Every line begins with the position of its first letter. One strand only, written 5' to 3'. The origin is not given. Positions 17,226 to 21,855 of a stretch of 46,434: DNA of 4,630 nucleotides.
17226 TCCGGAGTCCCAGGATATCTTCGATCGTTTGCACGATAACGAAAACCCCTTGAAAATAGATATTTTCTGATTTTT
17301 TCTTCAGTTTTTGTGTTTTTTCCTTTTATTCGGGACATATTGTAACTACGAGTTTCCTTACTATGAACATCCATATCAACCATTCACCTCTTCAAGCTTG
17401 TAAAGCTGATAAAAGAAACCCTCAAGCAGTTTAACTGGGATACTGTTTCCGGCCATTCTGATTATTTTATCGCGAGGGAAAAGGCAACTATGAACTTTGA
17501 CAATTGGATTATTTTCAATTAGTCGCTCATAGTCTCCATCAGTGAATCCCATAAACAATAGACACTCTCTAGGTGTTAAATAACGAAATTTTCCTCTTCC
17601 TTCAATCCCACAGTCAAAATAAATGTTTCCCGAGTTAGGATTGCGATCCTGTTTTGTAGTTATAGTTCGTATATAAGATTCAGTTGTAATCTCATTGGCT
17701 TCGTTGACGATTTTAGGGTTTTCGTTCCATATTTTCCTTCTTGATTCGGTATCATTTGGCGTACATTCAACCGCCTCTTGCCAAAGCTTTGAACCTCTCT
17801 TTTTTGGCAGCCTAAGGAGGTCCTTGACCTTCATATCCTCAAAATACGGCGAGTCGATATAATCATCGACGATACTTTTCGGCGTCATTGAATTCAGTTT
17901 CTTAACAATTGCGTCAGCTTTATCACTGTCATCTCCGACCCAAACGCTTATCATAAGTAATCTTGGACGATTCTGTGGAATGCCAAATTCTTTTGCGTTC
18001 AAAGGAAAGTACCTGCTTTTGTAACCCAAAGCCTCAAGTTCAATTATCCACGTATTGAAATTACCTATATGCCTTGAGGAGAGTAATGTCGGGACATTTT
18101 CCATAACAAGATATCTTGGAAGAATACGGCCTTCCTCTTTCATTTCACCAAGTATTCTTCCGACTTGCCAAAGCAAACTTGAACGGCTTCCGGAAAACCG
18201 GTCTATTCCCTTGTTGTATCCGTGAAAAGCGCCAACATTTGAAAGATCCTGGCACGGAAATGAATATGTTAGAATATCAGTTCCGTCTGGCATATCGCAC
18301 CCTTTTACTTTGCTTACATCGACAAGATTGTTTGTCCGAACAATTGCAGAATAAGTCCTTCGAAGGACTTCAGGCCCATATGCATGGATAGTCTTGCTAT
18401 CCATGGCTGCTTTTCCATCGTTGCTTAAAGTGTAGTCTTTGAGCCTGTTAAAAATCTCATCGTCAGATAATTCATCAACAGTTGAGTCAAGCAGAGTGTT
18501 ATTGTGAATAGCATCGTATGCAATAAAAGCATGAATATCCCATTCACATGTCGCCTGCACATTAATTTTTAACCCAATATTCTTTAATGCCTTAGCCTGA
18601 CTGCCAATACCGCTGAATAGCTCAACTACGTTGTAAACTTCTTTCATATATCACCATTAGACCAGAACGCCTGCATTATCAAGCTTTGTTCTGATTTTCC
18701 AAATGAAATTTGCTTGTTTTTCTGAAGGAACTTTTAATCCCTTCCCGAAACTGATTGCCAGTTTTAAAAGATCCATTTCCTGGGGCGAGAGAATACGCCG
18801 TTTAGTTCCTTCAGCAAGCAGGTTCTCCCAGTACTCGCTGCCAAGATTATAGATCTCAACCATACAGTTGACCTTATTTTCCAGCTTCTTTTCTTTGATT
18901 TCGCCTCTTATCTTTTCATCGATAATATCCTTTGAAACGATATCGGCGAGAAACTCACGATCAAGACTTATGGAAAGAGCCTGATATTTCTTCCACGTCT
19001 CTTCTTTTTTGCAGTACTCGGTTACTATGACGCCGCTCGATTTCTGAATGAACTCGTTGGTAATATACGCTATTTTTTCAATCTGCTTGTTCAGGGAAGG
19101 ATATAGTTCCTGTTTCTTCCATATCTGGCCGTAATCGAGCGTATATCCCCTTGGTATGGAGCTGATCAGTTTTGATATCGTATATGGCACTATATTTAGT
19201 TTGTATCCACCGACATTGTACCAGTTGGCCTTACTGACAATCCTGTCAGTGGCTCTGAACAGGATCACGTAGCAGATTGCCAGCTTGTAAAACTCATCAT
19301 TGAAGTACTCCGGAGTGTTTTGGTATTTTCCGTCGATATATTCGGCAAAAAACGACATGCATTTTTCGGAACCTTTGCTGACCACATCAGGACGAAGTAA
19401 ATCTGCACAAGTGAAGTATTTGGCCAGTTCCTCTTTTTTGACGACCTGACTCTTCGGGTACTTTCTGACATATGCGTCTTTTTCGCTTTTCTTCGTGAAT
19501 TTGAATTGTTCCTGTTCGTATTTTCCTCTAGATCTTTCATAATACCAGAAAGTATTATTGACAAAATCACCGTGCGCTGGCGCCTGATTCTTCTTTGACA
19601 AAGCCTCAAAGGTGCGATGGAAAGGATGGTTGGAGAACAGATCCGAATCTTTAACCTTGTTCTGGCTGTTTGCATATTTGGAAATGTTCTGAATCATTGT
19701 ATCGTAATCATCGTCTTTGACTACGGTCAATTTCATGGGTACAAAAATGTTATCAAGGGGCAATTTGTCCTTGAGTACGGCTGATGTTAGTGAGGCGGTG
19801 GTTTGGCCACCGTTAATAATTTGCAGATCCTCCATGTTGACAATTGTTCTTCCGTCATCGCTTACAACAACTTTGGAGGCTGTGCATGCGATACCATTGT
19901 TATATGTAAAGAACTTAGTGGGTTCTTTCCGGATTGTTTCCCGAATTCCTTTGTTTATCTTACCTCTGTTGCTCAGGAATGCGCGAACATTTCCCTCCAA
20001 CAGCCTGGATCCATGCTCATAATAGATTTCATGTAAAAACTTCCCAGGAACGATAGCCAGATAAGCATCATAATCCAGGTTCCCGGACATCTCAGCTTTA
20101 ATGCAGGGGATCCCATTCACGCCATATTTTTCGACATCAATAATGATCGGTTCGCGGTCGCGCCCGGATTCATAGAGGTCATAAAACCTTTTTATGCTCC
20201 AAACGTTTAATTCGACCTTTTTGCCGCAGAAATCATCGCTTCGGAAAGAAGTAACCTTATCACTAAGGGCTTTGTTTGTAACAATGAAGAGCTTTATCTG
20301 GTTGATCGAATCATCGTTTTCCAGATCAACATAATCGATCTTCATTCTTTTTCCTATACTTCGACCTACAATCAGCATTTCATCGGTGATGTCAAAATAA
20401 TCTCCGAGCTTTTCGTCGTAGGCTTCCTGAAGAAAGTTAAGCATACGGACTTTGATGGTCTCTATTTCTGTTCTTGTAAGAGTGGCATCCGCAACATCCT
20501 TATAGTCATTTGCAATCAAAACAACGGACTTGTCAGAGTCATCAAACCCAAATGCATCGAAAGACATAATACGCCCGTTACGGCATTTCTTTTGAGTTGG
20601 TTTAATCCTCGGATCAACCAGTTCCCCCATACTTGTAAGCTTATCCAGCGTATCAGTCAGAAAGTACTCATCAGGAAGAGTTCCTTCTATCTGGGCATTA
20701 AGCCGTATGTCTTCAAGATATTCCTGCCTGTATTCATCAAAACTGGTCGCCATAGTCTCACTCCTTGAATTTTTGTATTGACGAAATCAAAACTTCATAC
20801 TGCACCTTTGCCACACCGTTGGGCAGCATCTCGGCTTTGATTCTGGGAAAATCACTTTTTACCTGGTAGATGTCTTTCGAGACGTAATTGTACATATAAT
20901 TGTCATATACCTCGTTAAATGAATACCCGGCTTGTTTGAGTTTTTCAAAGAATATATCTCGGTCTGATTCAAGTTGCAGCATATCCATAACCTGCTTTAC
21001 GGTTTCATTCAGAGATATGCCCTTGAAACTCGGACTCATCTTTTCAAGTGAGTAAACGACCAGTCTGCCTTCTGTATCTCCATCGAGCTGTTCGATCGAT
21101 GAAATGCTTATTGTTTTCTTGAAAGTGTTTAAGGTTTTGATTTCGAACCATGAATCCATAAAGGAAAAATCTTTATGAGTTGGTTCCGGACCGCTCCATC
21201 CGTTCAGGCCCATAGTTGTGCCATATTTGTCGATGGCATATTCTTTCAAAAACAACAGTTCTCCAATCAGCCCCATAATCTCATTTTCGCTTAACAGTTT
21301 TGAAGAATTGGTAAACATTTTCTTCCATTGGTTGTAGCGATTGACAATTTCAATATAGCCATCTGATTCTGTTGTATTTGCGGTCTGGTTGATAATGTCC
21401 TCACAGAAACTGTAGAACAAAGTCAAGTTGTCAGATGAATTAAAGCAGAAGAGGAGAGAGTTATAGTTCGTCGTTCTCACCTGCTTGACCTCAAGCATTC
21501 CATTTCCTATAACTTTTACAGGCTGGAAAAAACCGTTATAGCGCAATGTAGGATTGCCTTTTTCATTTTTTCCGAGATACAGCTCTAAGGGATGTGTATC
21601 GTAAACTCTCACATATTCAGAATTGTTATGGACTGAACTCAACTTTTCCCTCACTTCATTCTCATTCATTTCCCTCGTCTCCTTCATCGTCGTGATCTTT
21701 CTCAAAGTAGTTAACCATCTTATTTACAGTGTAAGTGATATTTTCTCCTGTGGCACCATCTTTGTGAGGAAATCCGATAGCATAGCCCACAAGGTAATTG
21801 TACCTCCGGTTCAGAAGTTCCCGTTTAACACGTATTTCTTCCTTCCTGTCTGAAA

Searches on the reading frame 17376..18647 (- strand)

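Call 46: search_protein_families(library=pfam, proteins=[window:17376-18647:-], max_evalue=0.001)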
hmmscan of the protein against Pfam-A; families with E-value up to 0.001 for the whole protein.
window:17376-18647:- (423 aa): 1 family
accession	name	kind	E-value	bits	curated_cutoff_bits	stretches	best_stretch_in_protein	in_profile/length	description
PF00145.23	DNA_methylase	-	4.9e-46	158.1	22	1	97-415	36-322/324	C-5 cytosine-specific DNA methylase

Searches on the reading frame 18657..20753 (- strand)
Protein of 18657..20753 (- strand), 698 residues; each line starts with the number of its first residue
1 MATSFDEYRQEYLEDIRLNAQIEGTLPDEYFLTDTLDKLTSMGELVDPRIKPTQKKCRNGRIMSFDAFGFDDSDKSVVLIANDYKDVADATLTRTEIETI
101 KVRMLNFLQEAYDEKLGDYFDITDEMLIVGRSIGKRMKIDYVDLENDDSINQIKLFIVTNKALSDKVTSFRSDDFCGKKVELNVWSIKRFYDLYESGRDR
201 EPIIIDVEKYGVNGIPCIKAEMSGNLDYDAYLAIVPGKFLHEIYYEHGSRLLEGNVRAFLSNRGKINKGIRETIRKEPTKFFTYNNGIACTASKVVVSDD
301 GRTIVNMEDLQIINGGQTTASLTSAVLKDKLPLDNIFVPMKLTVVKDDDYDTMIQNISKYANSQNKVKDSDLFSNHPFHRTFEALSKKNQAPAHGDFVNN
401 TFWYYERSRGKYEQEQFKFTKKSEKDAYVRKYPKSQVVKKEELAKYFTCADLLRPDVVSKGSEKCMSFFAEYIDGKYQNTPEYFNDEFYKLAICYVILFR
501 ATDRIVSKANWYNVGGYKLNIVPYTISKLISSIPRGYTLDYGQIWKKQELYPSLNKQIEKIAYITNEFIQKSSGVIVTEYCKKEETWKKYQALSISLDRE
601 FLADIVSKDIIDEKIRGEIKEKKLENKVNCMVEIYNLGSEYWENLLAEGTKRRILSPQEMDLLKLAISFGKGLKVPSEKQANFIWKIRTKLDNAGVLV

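Call 46: search_protein_families(library=pfam, proteins=[window:18657-20753:-], max_evalue=0.001)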
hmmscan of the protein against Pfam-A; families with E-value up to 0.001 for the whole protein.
window:18657-20753:- (698 aa): 2 families
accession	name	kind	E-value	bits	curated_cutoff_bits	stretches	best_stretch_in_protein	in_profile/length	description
PF10592.14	AIPR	-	1.6e-91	307.6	25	1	252-572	1-307/308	AIPR protein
PF22879.1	AIPR_N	-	8.9e-23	81.4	28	1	31-191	1-150/151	Abortive infection phage resistance protein N-terminal domain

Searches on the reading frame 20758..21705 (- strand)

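Call 46: search_protein_families(library=pfam, proteins=[window:20758-21705:-], max_evalue=0.001)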
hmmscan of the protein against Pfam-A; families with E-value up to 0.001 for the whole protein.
window:20758-21705:- (315 aa): 1 family
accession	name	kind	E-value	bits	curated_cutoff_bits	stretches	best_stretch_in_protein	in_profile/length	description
PF14390.12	DUF4420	-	1.1e-56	192.7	27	1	27-307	15-305/306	Putative PD-(D/E)XK family member, (DUF4420)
